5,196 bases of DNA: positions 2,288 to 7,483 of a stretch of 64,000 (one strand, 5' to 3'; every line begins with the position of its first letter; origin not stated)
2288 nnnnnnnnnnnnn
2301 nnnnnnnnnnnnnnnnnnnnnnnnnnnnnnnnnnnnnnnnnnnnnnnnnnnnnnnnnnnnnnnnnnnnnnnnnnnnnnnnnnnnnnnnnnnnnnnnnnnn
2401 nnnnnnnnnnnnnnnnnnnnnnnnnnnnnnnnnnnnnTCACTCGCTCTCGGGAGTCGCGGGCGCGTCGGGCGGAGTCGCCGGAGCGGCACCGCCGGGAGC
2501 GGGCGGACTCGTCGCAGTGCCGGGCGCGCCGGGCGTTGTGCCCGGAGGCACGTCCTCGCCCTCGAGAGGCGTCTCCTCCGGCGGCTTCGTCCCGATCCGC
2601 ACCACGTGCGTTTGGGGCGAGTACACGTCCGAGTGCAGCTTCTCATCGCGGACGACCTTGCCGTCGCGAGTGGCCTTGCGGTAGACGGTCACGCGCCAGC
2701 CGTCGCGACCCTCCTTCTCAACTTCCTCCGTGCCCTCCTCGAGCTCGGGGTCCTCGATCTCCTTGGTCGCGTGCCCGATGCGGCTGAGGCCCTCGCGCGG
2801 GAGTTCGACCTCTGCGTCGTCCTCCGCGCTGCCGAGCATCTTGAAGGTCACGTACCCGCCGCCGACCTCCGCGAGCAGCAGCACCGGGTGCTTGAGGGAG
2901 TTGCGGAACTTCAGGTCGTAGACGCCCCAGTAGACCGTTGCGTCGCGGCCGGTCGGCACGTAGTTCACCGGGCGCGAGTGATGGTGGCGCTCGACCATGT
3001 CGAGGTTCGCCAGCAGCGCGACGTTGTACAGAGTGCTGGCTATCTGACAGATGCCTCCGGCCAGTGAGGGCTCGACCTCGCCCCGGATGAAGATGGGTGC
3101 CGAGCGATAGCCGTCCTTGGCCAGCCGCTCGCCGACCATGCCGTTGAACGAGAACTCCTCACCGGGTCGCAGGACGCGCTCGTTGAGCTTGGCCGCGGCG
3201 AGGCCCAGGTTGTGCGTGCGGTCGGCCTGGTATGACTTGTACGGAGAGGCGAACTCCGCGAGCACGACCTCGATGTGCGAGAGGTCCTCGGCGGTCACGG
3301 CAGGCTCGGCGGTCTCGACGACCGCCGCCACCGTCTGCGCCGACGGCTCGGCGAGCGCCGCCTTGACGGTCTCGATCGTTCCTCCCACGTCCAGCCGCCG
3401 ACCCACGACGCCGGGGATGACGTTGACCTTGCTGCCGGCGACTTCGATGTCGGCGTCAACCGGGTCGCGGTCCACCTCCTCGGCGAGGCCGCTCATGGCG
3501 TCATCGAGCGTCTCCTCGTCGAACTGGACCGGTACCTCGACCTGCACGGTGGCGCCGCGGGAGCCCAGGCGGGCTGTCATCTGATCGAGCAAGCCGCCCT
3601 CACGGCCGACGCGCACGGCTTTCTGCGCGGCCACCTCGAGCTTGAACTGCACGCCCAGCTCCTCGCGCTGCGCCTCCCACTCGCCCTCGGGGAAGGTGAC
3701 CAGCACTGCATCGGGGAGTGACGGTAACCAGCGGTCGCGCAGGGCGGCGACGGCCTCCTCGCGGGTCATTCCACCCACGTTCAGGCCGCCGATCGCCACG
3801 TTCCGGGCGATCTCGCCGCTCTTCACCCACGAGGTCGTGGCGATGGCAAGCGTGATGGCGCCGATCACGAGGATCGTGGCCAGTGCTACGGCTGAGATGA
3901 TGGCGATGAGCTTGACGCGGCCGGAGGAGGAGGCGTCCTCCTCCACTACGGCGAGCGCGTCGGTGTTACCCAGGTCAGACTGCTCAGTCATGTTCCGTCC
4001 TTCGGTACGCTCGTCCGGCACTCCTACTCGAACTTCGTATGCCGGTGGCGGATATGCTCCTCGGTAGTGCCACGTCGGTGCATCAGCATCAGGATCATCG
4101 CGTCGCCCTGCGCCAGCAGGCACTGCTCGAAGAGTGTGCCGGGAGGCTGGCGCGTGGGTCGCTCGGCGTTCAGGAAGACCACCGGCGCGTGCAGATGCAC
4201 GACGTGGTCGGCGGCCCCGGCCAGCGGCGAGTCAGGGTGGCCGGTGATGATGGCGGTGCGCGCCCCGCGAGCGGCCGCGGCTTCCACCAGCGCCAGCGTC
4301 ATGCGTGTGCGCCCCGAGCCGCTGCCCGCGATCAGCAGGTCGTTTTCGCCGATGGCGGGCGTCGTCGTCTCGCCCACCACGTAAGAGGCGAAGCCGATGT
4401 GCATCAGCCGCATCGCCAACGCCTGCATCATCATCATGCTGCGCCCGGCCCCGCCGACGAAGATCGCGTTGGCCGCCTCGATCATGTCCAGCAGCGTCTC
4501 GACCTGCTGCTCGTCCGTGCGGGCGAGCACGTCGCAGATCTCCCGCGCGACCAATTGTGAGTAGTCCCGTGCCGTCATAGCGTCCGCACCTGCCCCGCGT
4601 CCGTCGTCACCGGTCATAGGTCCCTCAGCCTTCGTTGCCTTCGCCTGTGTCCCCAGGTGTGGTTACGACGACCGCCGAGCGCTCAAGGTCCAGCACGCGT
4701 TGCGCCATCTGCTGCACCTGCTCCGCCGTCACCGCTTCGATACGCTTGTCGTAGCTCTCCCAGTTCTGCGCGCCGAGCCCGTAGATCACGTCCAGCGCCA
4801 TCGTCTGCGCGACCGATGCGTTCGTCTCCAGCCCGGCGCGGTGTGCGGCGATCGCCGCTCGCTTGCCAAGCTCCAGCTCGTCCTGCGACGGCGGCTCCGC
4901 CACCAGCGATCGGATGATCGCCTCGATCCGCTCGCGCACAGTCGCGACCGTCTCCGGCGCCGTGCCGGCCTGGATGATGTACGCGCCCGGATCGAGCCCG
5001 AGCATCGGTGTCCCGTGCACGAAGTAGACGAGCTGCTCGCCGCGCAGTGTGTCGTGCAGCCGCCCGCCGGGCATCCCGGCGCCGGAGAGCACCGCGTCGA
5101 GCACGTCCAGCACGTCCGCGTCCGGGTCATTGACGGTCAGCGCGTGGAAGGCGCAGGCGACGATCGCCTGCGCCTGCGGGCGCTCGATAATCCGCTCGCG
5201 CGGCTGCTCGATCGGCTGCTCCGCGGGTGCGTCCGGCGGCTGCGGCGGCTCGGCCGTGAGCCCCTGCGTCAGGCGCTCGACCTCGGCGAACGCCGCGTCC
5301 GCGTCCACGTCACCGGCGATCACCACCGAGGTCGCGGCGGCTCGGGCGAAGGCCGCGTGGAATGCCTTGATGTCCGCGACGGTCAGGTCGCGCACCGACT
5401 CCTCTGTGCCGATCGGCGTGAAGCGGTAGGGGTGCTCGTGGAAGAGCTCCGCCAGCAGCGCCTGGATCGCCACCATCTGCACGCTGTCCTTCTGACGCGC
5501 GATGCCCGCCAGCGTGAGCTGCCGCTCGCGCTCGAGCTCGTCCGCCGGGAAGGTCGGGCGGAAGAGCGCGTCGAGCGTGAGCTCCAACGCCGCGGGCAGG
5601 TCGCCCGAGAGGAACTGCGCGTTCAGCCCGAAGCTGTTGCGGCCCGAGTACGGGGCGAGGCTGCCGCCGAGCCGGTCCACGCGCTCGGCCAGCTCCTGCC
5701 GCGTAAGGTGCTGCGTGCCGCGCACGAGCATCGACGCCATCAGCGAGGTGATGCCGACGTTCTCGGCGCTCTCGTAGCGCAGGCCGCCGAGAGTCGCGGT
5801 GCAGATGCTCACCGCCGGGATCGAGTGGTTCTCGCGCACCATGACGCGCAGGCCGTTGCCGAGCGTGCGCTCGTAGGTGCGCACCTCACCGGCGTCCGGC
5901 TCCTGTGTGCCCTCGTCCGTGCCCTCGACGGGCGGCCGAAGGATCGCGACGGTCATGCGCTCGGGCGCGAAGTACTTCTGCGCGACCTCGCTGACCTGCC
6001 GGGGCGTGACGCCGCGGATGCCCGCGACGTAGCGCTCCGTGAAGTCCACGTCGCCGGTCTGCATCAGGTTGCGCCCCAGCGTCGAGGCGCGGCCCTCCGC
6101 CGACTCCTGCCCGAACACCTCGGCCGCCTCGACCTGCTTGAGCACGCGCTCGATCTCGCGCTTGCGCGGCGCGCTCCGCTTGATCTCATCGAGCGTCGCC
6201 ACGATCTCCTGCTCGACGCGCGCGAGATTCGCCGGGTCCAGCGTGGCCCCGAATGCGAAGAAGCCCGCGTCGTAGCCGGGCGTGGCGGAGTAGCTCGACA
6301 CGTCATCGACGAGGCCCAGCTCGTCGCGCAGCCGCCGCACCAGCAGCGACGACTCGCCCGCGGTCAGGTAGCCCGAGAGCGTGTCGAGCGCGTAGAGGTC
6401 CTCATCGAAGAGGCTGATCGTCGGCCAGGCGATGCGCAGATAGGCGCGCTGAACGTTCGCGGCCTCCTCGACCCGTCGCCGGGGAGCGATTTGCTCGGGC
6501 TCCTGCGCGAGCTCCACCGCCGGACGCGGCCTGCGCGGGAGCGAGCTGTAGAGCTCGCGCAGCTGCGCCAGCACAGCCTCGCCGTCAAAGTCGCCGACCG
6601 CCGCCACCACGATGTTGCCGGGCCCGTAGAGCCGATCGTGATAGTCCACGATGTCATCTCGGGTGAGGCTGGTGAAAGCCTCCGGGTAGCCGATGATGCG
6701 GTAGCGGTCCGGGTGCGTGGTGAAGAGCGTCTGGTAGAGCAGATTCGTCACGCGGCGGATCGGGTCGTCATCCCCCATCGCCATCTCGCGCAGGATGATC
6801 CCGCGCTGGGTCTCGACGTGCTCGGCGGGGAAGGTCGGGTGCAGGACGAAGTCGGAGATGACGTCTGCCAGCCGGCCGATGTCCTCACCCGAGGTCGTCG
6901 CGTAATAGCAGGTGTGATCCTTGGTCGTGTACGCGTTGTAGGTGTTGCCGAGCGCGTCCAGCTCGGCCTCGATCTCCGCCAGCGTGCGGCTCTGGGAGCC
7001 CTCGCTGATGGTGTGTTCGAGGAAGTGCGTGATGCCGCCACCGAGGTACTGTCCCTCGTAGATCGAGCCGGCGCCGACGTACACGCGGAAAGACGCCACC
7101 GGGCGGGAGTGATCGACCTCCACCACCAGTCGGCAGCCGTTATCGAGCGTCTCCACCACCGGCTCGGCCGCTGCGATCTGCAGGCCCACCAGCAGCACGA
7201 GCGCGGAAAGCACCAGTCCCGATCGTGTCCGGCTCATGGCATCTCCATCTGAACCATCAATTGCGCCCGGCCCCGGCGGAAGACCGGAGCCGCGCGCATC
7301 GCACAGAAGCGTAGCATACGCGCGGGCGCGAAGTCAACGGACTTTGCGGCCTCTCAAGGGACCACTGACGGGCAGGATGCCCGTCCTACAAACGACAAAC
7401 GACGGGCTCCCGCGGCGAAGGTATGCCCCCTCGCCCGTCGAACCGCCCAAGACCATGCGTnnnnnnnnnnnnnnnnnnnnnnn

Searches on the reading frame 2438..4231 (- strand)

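Call 90: search_protein_families(library=pfam, proteins=[window:2438-4231:-], max_evalue=0.00001)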
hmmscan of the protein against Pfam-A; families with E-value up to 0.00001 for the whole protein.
window:2438-4231:- (597 aa): 3 families
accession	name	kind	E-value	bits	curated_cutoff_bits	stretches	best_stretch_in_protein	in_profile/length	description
PF04294.18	VanW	-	1.3e-47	161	27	1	338-465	2-129/130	VanW like protein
PF12229.13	PG_binding_4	-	5.8e-21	75.3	22.1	1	185-296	1-111/117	Putative peptidoglycan binding domain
PF07501.17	G5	-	3.2e-14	53.4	23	1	485-549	10-75/75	G5 domain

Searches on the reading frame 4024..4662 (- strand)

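Call 90: search_protein_families(library=pfam, proteins=[window:4024-4662:-], max_evalue=0.00001)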
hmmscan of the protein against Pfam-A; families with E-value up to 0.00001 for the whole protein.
window:4024-4662:- (212 aa): 2 families
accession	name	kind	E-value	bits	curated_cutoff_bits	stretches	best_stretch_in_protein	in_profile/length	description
PF01380.27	SIS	-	8.8e-18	64.8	25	1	61-160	2-107/131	SIS domain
PF13580.11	SIS_2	-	6.3e-06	26.7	27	0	104-141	101-138/138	SIS domain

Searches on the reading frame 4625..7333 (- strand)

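Call 90: search_protein_families(library=pfam, proteins=[window:4625-7333:-], max_evalue=0.00001)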
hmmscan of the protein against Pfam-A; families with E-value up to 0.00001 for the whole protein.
window:4625-7333:- (902 aa): 2 families
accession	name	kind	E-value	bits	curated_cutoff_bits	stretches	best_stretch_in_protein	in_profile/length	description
PF05193.26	Peptidase_M16_C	-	2.4e-67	226.8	23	2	222-400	1-180/181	Peptidase M16 inactive domain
PF00675.25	Peptidase_M16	-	5.5e-44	150.1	22.3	2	70-208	3-140/149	Insulinase (Peptidase family M16)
